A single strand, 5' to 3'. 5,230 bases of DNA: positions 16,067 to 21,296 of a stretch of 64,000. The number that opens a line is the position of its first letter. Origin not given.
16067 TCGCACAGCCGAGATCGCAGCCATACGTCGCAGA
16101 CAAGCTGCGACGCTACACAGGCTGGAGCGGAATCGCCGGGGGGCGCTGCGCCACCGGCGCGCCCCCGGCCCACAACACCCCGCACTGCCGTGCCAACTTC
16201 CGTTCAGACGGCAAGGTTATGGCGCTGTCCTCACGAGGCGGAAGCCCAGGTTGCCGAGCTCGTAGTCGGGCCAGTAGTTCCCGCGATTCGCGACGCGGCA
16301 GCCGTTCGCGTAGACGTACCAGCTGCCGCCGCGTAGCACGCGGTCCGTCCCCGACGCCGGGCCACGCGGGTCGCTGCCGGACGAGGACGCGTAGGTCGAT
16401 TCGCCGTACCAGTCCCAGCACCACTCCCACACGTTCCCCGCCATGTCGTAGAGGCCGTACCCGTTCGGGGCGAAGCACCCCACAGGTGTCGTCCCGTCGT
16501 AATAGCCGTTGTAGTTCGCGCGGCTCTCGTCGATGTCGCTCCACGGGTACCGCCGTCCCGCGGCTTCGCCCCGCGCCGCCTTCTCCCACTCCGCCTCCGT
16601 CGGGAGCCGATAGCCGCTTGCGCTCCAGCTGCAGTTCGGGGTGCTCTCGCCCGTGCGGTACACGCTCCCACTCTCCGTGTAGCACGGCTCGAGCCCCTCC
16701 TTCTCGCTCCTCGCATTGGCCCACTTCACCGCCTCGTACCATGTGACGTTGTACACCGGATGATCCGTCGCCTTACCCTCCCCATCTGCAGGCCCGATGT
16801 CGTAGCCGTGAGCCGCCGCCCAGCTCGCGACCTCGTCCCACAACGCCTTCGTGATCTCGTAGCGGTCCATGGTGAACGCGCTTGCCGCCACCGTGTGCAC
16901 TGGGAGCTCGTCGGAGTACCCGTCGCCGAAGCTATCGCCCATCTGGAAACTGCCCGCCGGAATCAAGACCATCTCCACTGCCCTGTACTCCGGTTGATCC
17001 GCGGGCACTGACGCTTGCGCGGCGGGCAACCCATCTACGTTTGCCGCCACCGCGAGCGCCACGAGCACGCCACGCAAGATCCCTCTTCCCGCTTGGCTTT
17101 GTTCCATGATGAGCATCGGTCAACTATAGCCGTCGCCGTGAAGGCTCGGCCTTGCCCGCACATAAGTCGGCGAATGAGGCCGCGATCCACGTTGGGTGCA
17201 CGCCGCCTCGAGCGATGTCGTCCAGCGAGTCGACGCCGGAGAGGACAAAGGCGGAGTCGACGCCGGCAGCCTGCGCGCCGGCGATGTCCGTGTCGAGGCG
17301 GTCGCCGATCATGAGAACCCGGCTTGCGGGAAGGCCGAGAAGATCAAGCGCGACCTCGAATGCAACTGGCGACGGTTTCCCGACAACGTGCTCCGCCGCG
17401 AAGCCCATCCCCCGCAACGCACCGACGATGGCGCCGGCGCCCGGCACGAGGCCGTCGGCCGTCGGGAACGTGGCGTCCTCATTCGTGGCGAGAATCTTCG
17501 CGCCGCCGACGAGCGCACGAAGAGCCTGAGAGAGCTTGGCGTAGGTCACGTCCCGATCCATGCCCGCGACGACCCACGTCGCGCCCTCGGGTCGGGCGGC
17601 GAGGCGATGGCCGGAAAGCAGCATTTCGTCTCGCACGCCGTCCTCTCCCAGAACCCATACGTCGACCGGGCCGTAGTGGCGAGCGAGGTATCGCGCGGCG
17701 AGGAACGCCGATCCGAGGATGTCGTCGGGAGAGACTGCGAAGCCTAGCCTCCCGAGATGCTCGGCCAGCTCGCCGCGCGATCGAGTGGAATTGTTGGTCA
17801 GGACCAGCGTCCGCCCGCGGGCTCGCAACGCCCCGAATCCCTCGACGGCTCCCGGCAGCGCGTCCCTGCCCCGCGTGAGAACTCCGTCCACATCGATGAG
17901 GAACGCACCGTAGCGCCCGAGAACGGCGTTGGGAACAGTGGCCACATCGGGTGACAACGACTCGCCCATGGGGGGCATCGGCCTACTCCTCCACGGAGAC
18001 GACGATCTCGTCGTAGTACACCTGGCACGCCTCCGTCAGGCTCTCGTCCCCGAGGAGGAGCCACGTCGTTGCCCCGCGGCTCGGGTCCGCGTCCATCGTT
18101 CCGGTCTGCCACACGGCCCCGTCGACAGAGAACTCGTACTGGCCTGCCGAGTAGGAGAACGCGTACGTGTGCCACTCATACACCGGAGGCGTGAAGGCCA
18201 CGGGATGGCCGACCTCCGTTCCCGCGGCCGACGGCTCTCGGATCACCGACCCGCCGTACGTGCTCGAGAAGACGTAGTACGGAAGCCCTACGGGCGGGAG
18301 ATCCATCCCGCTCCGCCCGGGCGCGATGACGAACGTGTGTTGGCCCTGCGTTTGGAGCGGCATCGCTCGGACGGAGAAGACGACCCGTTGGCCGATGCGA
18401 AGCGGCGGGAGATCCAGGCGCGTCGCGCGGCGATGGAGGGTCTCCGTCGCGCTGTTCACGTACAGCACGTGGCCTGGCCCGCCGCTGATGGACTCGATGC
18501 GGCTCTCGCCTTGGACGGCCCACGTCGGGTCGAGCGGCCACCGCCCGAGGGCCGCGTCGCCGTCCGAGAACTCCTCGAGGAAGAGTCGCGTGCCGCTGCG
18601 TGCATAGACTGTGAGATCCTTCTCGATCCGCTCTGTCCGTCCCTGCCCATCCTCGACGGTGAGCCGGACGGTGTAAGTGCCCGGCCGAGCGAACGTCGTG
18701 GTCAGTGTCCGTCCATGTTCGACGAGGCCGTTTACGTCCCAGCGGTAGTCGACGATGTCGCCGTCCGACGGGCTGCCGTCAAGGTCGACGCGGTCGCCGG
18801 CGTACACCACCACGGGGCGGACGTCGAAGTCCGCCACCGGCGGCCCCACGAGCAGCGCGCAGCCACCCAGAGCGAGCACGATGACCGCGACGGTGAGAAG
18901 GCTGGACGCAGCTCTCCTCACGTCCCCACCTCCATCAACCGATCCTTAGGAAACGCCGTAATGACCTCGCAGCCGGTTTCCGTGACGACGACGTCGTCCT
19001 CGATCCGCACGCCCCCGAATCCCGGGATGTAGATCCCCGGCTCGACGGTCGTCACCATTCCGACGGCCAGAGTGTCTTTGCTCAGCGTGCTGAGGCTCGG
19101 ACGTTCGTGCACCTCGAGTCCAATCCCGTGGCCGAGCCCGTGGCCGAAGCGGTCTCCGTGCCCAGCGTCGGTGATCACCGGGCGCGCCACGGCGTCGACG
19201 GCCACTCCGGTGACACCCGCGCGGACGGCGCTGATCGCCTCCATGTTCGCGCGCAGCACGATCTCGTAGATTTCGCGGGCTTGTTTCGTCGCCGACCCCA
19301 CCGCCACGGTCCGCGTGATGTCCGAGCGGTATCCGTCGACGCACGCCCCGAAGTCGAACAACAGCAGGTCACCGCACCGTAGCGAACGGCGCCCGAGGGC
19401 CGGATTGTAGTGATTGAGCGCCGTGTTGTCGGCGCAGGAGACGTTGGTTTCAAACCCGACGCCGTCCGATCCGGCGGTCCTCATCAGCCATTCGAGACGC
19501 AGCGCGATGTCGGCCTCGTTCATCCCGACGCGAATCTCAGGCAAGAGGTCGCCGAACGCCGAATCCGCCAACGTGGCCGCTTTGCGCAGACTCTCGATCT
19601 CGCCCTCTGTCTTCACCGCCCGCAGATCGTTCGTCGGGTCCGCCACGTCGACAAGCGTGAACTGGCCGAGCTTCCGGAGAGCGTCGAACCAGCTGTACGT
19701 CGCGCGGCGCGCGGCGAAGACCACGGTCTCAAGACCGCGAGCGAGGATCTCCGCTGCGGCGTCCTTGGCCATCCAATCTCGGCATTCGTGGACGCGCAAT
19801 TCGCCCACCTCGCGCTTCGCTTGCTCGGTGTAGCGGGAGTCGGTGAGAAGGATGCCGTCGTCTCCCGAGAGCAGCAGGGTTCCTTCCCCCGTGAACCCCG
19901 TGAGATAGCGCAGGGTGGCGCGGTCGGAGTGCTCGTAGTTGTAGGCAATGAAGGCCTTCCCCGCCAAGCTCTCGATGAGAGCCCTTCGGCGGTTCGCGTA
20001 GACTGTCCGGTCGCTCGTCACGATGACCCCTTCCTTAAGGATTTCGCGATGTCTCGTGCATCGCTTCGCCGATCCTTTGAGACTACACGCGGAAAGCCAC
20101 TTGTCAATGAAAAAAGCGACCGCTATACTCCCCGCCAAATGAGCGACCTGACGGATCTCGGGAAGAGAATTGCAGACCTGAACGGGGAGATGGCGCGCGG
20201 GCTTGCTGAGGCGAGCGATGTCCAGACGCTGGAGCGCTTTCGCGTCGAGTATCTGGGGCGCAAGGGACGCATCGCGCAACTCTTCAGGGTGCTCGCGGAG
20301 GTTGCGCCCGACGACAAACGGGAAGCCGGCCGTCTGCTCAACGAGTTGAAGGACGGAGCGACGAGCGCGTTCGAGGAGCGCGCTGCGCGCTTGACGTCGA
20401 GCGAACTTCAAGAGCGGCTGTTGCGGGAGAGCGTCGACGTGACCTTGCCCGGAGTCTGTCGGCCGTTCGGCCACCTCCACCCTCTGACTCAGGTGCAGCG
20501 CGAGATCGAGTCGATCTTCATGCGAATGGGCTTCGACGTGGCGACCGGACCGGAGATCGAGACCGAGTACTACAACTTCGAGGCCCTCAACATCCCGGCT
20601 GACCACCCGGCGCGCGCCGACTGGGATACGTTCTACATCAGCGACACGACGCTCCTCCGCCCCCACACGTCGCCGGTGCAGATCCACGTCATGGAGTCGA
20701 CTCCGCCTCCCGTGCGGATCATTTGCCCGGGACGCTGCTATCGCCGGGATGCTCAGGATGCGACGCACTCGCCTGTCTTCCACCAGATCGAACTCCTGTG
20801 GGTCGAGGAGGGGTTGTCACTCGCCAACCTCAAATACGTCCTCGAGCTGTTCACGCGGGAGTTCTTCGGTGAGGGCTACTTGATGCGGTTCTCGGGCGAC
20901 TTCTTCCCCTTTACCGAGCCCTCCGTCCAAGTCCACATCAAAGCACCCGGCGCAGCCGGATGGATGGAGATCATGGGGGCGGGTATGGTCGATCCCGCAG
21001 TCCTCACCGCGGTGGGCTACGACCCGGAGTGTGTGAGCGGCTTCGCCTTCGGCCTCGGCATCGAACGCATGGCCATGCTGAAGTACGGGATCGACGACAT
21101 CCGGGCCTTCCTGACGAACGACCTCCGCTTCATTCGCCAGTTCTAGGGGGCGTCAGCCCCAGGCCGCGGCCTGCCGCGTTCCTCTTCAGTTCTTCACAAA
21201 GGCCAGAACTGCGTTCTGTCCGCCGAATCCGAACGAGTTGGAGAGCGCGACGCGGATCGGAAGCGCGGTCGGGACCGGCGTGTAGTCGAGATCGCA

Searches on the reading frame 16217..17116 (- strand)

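Call 71: search_protein_families(library=pfam, proteins=[window:16217-17116:-], max_evalue=0.00001)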
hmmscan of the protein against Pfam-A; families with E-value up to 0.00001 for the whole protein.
window:16217-17116:- (299 aa): 1 family
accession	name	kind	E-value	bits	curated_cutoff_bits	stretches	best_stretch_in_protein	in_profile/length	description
PF03781.23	FGE-sulfatase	-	3.4e-60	204.3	23.3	1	47-296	3-255/255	Sulfatase-modifying factor enzyme 1-like domain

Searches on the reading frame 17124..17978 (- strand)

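Call 72: search_protein_families(library=pfam, proteins=[window:17124-17978:-], max_evalue=0.00001)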
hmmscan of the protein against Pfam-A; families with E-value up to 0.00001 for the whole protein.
window:17124-17978:- (284 aa): 4 families
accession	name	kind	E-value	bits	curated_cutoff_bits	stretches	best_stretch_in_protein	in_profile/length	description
PF13344.12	Hydrolase_6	-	5.8e-25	87.7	27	1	26-120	1-96/101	Haloacid dehalogenase-like hydrolase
PF13242.12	Hydrolase_like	-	4.3e-22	78.2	22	1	199-272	2-75/75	HAD-hyrolase-like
PF00702.32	Hydrolase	-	1.1e-15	58.9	26.4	1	25-239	3-191/191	haloacid dehalogenase-like hydrolase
PF13419.12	HAD_2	-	1.7e-06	28.7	23.8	1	200-245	134-178/178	Haloacid dehalogenase-like hydrolase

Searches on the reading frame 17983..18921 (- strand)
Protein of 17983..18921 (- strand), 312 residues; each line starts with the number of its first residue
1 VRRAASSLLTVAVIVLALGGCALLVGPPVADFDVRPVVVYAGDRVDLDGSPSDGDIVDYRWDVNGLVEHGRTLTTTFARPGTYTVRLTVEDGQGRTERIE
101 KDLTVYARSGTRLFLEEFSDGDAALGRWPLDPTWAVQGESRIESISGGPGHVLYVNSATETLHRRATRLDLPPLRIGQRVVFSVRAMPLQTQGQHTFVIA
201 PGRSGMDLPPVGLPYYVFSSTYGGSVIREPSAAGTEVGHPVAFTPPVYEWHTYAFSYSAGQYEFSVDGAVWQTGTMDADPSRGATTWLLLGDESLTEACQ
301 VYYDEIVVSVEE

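Call 72: search_protein_families(library=pfam, proteins=[window:17983-18921:-], max_evalue=0.00001)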
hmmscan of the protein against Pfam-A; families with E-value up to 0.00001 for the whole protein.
window:17983-18921:- (312 aa): 2 families
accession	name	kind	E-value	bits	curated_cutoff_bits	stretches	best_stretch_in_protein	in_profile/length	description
PF18911.6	PKD_4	-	3.3e-12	46.7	27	1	27-100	3-78/85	PKD domain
PF00801.26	PKD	-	7.4e-12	45.5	23.5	1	35-97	7-73/80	PKD domain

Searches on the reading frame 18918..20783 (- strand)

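Call 3: search_protein_families(library=pfam, proteins=[window:18918-20783:-], max_evalue=0.01)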
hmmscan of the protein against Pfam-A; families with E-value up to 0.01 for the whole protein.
window:18918-20783:- (621 aa): 2 families
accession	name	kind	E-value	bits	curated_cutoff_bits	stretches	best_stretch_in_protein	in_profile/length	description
PF00557.29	Peptidase_M24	-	1.2e-64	218.4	23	1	397-602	1-208/208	Metallopeptidase family M24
PF01321.24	Creatinase_N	-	9.1e-14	52.5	22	1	287-390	21-128/128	Creatinase/Prolidase N-terminal domain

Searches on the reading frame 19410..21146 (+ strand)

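Call 3: search_protein_families(library=pfam, proteins=[window:19410-21146:+], max_evalue=0.01)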
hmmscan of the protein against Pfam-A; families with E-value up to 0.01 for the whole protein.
window:19410-21146:+ (578 aa): 2 families
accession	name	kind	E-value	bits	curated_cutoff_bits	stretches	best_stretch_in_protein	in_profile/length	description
PF01409.25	tRNA-synt_2d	-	4.4e-96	321.5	19.8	1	342-578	2-246/246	tRNA synthetases class II core domain (F)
PF02912.23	Phe_tRNA-synt_N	-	9.6e-19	67.6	22.3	1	270-337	2-69/69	Aminoacyl tRNA synthetase class II, N-terminal domain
